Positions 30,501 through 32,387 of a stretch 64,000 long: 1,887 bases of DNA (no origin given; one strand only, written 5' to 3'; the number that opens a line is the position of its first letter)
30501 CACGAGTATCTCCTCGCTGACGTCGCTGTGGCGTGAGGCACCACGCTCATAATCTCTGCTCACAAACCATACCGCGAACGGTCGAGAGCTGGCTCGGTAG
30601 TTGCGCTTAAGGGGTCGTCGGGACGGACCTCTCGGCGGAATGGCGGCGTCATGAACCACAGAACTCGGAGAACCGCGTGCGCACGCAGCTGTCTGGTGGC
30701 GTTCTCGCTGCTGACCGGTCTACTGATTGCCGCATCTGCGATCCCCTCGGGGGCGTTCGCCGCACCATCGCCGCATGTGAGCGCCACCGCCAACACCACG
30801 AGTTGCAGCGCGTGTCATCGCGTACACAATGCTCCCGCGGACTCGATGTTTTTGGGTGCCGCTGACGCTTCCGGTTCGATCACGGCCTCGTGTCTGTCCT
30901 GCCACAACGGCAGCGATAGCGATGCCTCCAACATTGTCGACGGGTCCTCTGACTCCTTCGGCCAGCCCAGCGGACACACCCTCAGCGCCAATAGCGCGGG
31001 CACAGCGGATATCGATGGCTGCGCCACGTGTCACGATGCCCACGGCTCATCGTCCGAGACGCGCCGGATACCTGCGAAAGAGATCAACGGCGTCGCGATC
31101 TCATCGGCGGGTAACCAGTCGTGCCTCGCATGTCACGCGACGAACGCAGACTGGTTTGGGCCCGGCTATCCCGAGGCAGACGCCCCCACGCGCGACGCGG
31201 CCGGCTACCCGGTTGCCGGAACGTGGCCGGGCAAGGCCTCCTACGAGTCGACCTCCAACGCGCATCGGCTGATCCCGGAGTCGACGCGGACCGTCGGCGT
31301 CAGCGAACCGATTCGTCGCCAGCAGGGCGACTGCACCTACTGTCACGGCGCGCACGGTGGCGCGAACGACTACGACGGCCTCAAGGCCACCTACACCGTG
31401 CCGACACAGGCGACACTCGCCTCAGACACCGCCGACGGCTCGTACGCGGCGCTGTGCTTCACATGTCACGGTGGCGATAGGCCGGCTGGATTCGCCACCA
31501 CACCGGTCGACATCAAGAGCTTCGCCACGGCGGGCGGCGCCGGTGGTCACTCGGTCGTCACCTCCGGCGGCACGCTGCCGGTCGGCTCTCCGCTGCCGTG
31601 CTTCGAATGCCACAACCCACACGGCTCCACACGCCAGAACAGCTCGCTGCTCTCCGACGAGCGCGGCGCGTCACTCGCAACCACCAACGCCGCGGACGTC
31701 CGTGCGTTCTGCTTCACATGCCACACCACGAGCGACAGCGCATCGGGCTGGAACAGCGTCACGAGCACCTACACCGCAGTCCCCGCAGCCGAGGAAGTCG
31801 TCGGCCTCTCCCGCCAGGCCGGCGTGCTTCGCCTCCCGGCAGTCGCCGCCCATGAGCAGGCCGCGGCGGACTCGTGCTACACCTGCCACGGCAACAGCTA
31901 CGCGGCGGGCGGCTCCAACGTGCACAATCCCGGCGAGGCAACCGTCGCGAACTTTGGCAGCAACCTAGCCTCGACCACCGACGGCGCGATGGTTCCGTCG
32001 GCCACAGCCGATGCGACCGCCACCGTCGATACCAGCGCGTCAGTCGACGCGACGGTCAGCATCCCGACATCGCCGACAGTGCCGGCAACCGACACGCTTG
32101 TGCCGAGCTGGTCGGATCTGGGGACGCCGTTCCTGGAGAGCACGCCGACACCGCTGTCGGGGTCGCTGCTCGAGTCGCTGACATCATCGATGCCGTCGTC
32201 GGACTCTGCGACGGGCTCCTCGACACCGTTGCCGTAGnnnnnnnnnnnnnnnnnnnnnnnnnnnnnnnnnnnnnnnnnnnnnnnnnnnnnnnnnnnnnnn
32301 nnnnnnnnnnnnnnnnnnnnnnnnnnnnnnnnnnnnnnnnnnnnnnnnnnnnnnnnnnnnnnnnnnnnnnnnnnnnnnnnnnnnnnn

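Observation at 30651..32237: Secreted nonahaem cytochrome with a ~110-aa Ser/Thr/Pro/Ala-rich tail: candidate terminal, wall-associated element of the electron conduit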

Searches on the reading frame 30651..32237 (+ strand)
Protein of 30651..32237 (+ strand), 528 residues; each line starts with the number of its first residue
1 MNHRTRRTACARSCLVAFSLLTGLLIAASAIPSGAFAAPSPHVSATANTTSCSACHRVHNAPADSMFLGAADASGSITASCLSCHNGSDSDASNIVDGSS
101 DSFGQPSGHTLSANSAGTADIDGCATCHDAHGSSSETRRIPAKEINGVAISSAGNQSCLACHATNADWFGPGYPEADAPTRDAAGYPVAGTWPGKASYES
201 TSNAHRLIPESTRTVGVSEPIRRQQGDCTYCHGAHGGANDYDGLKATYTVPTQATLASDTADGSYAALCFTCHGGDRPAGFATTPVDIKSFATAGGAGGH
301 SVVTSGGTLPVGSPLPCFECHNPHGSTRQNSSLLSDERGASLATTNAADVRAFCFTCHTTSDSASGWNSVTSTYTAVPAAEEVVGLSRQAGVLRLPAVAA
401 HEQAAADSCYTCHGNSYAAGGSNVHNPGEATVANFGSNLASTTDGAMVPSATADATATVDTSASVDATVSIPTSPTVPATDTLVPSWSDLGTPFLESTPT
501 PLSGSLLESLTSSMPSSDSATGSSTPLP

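Call 3: search_protein_families(library=pfam, proteins=[window:30651-32237:+], max_evalue=1)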
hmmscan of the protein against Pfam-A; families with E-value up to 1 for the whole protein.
window:30651-32237:+ (528 aa): 13 families
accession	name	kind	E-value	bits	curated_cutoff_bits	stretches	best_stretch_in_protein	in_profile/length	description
PF09699.15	Paired_CXXCH_1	-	3.3e-22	78.3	20.6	4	317-360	9-38/41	Doubled CXXCH motif (Paired_CXXCH_1)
PF22113.1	Mtrc-MtrF_II-IV_dom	-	8.6e-15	55.1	30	5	317-426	84-176/176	Outer membrane cytochrome MtrC/MtrF-like, domains II/IV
PF14522.11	Cytochrome_C7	-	1.7e-11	44.2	24.8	4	121-164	13-50/67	Cytochrome c7 and related cytochrome c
PF02085.21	Cytochrom_CIII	-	2.7e-09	37.7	22.9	3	44-90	41-87/101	Class III cytochrome C family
PF14537.11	Cytochrom_c3_2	-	1.4e-06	29.1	25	1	48-135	5-71/79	Cytochrome c3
PF07635.16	PSCyt1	-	0.0052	17.8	22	1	409-431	1-23/59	Planctomycete cytochrome C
PF11845.13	Tll0287-like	-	0.0079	17.1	24.1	0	212-240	88-116/144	Tll0287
PF22678.1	Cytochrom_c_NrfB-like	-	0.013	16.4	27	0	228-276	1-43/89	Cytochrome c-type protein NrfB-like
PF13435.11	Cytochrome_C554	-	0.02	16.3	20.8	0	150-167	43-60/84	Cytochrome c554 and c-prime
PF13442.11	Cytochrome_CBB3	-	0.22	12.3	27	0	264-276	9-22/68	Cytochrome C oxidase, cbb3-type, subunit III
PF03264.19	Cytochrom_NNT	-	0.24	11.5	24.1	1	34-87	21-74/174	NapC/NirT cytochrome c family, N-terminal region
PF16694.10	Cytochrome_P460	-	0.27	12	27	0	42-67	100-124/125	Cytochrome P460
PF08844.15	DUF1815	-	0.52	10.9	25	0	397-419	21-45/101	Domain of unknown function (DUF1815)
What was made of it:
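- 30762..31940 (+): Nine-haem core module, aa 38-430: four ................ pairs plus a ninth haem site. Paired_CXXCH_1 3.3e-22 with 4 stretches (call 3).
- On Doubled CXXCH domain (Pfam PF09699 Paired_CXXCH_1; NCBIfam TIGR01905): PF09699: 78.3 bits against 20.6, E=3.3e-22, 4 stretches (call 3).
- On MtrC/MtrF-like outer-surface cytochromes (Pfam PF22113, domains II/IV): The whole-protein score of 55.1 bits exceeds the cut-off of 30, but it is the sum of 5 short stretches; the best covers only profile positions 84-176 (call 3).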

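Call 4: search_protein_families(library=ncbifam, proteins=[window:30651-32237:+], max_evalue=1)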
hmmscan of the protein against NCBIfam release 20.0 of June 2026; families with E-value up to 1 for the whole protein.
window:30651-32237:+ (528 aa): 6 families
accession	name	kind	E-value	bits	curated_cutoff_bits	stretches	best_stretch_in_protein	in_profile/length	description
TIGR01905.1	paired_CXXCH_1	subfamily_domain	1.3e-12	47.4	25.2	3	224-240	5-21/41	doubled CXXCH domain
NF041028.1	decahem_GSU2203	exception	5.5e-10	39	325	2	45-166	121-211/317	GSU2203 family decaheme c-type cytochrome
TIGR03508.1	decahem_SO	subfamily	1e-09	38.3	192.2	3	46-164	91-176/258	DmsE family decaheme c-type cytochrome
NF045713.1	CxxCH_16_HmcA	equivalog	0.0045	15.7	400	2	221-287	72-132/541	sulfate respiration complex hexadecaheme cytochrome HmcA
NF045773.1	cytochro_C550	exception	0.27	11.2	125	1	398-424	49-76/118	cytochrome c550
NF041781.1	mnquin_red_QrcA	equivalog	0.32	10.6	180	1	48-165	42-161/174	menaquinone reductase multiheme cytochrome c subunit QrcA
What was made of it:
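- On Doubled CXXCH domain (Pfam PF09699 Paired_CXXCH_1; NCBIfam TIGR01905): TIGR01905: 47.4 bits against 25.2, 3 stretches (call 4)
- On DmsE/MtrA decahaem family (TIGR03508) and GSU2203 decahaem family (NF041028): 38.3 bits against 192.2 and 39 bits against 325 (call 4); nine haems
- Closest known: MtrA / DmsE-family decahaem cytochromes of Shewanella. Same: TIGR03508 is also hit at 1e-9 (call 4).
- Paired_CXXCH_1 and TIGR01905 are passed (calls 3, 4).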

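Call 7: find_homologous_proteins(query=window:30651-32237:+, max_evalue=0.001)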
Query window:30651-32237:+ (528 aa): 89 proteins with E <= 0.001 among 8000 candidates.
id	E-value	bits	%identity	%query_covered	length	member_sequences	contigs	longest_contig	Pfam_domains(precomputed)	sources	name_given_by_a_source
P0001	0.0e+0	1014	100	88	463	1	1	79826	PF09699.16,PF14537.12,PF02085.22,PF14522.12,PF22113.2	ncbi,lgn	-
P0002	7.2e-281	950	84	98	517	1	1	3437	PF09699.16,PF14537.12,PF02085.22,PF14522.12,PF22113.2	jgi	-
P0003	8.6e-281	950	83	98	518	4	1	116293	PF09699.16,PF14537.12,PF02085.22,PF14522.12,PF22113.2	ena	-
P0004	3.5e-266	902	82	95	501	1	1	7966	PF09699.16,PF14537.12,PF02085.22,PF14522.12,PF22113.2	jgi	-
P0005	2.3e-241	820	77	96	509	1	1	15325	PF09699.16,PF14537.12,PF02085.22,PF14522.12,PF22113.2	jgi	-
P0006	2.1e-223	761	71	95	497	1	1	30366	PF09699.16,PF14537.12,PF02085.22,PF14522.12,PF22113.2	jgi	-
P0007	6.3e-190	650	61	96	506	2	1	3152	PF09699.16,PF14522.12,PF22113.2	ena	-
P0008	3.7e-183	628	60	91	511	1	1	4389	PF09699.16,PF14537.12,PF14522.12,PF22113.2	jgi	-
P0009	3.0e-181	622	63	87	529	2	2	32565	PF09699.16,PF14537.12,PF14522.12,PF22113.2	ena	-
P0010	4.4e-181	621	62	90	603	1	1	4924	PF09699.16,PF14522.12,PF22113.2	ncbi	-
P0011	5.2e-181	621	60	93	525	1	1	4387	PF09699.16,PF14537.12,PF02085.22,PF14522.12,PF22113.2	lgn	-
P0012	2.8e-174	599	59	88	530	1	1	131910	PF09699.16,PF14537.12,PF02085.22,PF14522.12,PF22113.2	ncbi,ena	-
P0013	9.6e-169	581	57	89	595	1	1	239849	PF09699.16,PF14537.12,PF02085.22,PF14522.12,PF22113.2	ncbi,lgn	-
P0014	7.5e-168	578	63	76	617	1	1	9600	PF09699.16,PF14522.12,PF22113.2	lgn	-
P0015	2.0e-166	573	58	87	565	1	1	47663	PF09699.16,PF14537.12,PF14522.12,PF22113.2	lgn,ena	-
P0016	1.0e-165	571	56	89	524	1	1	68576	PF09699.16,PF14522.12,PF22113.2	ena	-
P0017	4.0e-165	569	56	85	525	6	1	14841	PF09699.16,PF14537.12,PF14522.12,PF22113.2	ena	-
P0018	5.5e-162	558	57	86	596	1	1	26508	PF09699.16,PF07635.17,PF14522.12,PF22113.2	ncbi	-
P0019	6.5e-157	542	54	88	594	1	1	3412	PF09699.16,PF14537.12,PF14522.12,PF22113.2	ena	-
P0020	5.2e-156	539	57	87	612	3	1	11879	PF09699.16,PF14522.12,PF22113.2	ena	-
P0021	1.2e-154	534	63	76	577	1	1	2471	PF09699.16,PF14537.12,PF14522.12,PF22113.2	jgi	jgi:predicted CXXCH cytochrome family protein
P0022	4.8e-154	532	54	88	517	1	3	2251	PF09699.16,PF14537.12,PF02085.22,PF14522.12,PF22113.2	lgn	-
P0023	5.5e-154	532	57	79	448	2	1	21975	PF09699.16,PF14522.12,PF22113.2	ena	-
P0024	1.0e-151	524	57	82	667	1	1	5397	PF09699.16,PF14537.12,PF14522.12,PF22113.2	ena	-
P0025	1.4e-151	524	62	74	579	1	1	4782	PF09699.16,PF14537.12,PF14522.12,PF22113.2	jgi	jgi:predicted CXXCH cytochrome family protein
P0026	7.7e-151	522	52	91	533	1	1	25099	PF09699.16,PF14537.12,PF02085.22,PF14522.12,PF22113.2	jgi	-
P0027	1.6e-150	521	61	70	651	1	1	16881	PF09699.16,PF14537.12,PF14522.12,PF22113.2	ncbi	-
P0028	1.1e-149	518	55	91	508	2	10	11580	PF09699.16,PF14537.12,PF14522.12,PF22113.2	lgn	-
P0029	6.6e-149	515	53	88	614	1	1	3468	PF09699.16,PF14522.12,PF22113.2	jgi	-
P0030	1.3e-146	508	54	80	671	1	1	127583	PF09699.16,PF02085.22,PF14522.12,PF22113.2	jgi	jgi:predicted CXXCH cytochrome family protein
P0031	5.1e-146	506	55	82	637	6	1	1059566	PF09699.16,PF14537.12,PF02085.22,PF14522.12,PF22113.2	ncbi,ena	-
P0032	4.2e-145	503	53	85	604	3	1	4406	PF09699.16,PF02085.22,PF14522.12,PF22113.2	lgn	-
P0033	1.8e-144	501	53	89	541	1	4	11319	PF09699.16,PF14537.12,PF02085.22,PF14522.12,PF22113.2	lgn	-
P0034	1.1e-143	498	50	94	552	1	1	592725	PF09699.16,PF14537.12,PF02085.22,PF14522.12,PF22113.2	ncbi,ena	-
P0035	4.1e-143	496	52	86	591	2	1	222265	PF09699.16,PF14537.12,PF02085.22,PF14522.12,PF22113.2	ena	-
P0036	2.1e-142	494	55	78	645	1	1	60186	PF09699.16,PF14522.12,PF19077.7,PF22113.2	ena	-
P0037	7.5e-142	492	52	92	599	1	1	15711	PF09699.16,PF02085.22,PF14522.12,PF22113.2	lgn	-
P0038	7.6e-142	492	62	68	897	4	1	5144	PF09699.16,PF14537.12,PF14522.12,PF22113.2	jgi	jgi:hypothetical protein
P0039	2.0e-141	490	57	76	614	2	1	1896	PF09699.16,PF14537.12,PF14522.12,PF22113.2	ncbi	ncbi:MAG: cytochrome c3 family protein, partial [Actinomycetes bacterium]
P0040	2.4e-141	490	56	76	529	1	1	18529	PF09699.16,PF14522.12,PF22113.2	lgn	-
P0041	3.4e-140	486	59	71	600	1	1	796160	PF09699.16,PF14537.12,PF14522.12,PF22113.2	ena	-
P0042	3.7e-140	486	53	82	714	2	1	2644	PF09699.16,PF14537.12,PF14522.12,PF22113.2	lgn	-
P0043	2.0e-138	481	50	92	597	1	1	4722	PF09699.16,PF14537.12,PF02085.22,PF00041.28,PF14522.12,PF22113.2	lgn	-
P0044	1.5e-137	478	57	74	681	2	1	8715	PF09699.16,PF14522.12,PF22113.2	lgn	-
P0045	3.7e-136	473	57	73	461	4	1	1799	PF09699.16,PF14537.12,PF14522.12,PF22113.2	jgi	jgi:predicted CXXCH cytochrome family protein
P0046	1.8e-135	471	61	69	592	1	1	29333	PF09699.16,PF14537.12,PF14522.12,PF22113.2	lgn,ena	-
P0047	1.8e-133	464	54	74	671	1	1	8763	PF09699.16,PF14537.12,PF02085.22,PF14522.12,PF19077.7,PF22113.2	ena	-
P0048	3.7e-131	457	63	67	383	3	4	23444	PF09699.16,PF07635.17,PF14522.12,PF22113.2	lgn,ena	-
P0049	1.1e-129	452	62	63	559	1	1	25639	PF09699.16,PF14537.12,PF14522.12,PF22113.2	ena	-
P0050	4.1e-128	447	52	75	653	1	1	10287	PF09699.16,PF14537.12,PF14522.12,PF22113.2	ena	-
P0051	2.1e-127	444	58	68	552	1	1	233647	PF09699.16,PF14522.12,PF22113.2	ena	-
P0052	1.5e-126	441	53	73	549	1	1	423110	PF09699.16,PF14537.12,PF14522.12,PF22113.2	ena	-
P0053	4.3e-126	440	57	68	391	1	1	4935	PF09699.16,PF13442.12,PF14522.12,PF22113.2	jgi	-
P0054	7.0e-126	439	51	81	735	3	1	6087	PF09699.16,PF14537.12,PF14522.12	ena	-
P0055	1.7e-124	435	60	63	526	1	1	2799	PF09699.16,PF14522.12,PF22113.2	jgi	jgi:Doubled CXXCH motif (Paired_CXXCH_1)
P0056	5.8e-122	426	51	76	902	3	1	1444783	PF09699.16,PF14537.12,PF14522.12,PF22113.2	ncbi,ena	-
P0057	2.2e-119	418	50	75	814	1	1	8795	PF09699.16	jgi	-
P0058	6.2e-115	403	48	77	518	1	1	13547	PF09699.16,PF14537.12,PF00041.28,PF14522.12,PF22113.2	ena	-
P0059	2.8e-112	394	47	78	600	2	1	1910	PF09699.16,PF14537.12,PF14522.12,PF22113.2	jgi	-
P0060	3.5e-110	387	56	62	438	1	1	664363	PF09699.16,PF14522.12,PF22113.2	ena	-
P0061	4.2e-110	387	55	62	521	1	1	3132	PF09699.16,PF14522.12,PF22113.2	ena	-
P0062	6.1e-107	377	54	65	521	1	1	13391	PF09699.16,PF14522.12,PF22113.2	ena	-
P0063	1.8e-106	375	61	55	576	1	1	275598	PF09699.16,PF14522.12,PF22113.2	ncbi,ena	-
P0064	4.4e-101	357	54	56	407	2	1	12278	PF09699.16,PF14522.12,PF22113.2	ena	-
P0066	1.2e-95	339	62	51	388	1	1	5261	PF09699.16,PF22113.2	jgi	jgi:hypothetical protein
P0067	1.1e-92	330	56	54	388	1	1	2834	PF09699.16,PF14522.12,PF22113.2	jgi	jgi:hypothetical protein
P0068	3.6e-89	318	40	90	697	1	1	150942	PF09699.16,PF14537.12,PF03264.20,PF14522.12,PF22113.2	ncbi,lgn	-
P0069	4.9e-89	318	62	47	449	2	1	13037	PF09699.16,PF14522.12,PF22113.2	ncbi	ncbi:MAG TPA: cytochrome c3 family protein, partial [Coriobacteriia bacterium]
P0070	1.1e-85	307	56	50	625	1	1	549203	PF09699.16,PF14522.12,PF22113.2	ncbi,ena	-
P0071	8.6e-85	304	46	66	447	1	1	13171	PF09699.16,PF14537.12,PF14522.12,PF22113.2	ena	-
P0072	2.4e-84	302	42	86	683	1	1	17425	PF09699.16,PF14537.12,PF14522.12,PF22113.2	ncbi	-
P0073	3.5e-82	295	43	73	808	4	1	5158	PF09699.16,PF14537.12,PF14522.12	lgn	-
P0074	5.0e-80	288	60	45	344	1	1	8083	PF09699.16,PF14522.12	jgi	jgi:hypothetical protein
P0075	3.1e-79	285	44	75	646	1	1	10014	PF09699.16,PF14537.12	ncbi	-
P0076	1.3e-78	283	44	73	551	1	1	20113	PF09699.16,PF14537.12,PF14522.12,PF22113.2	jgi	jgi:hypothetical protein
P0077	2.6e-78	282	42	80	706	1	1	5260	PF09699.16,PF14537.12,PF14522.12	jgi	jgi:predicted CXXCH cytochrome family protein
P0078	2.5e-77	279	52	48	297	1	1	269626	PF09699.16,PF14537.12,PF14522.12,PF22113.2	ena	-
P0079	2.7e-77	279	45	69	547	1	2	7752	PF09699.16,PF14537.12,PF14522.12,PF22113.2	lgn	-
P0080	7.5e-76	274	42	73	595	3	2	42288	PF09699.16,PF14537.12,PF14522.12,PF22113.2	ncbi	-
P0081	1.2e-67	247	39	72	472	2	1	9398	PF09699.16,PF14537.12,PF14522.12,PF22113.2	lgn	-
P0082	2.0e-61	227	65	30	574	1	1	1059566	PF14537.12,PF22113.2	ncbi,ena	-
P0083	4.0e-49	186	68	24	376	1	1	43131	PF09699.16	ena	-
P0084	7.2e-44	169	35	73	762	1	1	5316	PF09699.16,PF14537.12,PF14522.12,PF22113.2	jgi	jgi:hypothetical protein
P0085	7.4e-44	169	41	51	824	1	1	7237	PF09699.16,PF14537.12,PF14522.12,PF22113.2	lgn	-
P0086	5.6e-32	129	35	58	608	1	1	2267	PF09699.16,PF14537.12,PF14522.12,PF22113.2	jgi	jgi:hypothetical protein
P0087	2.9e-23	101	32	62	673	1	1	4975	PF09699.16,PF14537.12,PF14522.12,PF22113.2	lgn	-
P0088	2.9e-15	74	45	23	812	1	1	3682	PF09699.16,PF14537.12,PF14522.12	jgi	jgi:hypothetical protein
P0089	1.5e-14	72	29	59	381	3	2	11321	PF09699.16,PF02085.22,PF14522.12,PF22113.2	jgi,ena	-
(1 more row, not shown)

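Call 9: search_solved_structures(query=window:30651-32237:+, max_evalue=10, show_alignments=2)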
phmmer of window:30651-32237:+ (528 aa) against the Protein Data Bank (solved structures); distinct sequences matched with E-value up to 10: 3.
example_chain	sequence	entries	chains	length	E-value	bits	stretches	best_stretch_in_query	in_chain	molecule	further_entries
1dvv_A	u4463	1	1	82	0.44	12.5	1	153-185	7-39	CYTOCHROME C551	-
2exv_A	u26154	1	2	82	0.63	12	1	153-185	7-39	Cytochrome c-551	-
3jbr_E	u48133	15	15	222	1.1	11.2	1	14-57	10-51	Voltage-dependent calcium channel gamma-1 subunit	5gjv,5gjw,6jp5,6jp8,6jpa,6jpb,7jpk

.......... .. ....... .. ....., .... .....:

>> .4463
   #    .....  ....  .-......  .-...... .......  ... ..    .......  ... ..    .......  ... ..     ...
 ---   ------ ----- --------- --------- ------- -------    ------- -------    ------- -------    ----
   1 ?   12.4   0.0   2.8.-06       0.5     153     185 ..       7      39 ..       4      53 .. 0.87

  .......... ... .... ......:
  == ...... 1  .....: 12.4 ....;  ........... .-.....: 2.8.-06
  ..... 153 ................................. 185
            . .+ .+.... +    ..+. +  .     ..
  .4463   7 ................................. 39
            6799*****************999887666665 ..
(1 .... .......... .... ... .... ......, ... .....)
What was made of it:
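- Tried and rejected: Nothing meaningful (call 9).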

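Call 10: find_encoding_contigs(protein=P0001, flank=10000, max_places=3)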
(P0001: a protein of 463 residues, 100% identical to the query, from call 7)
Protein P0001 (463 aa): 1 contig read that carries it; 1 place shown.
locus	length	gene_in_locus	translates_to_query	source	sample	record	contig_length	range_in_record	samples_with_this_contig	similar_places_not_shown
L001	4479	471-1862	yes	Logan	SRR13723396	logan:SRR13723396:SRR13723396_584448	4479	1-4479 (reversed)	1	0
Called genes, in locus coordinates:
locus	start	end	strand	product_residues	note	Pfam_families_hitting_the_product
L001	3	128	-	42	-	?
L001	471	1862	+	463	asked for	PF02085:Cytochrom_CIII (faint), PF14522:Cytochrome_C7 (faint), PF14537:Cytochrom_c3_2 (faint), PF22113:Mtrc-MtrF_II-IV_dom (faint), PF09699:Paired_CXXCH_1 (weak)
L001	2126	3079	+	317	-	PF01370:Epimerase, PF04321:RmlD_sub_bind (faint)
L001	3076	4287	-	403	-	PF02653:BPD_transp_2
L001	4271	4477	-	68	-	?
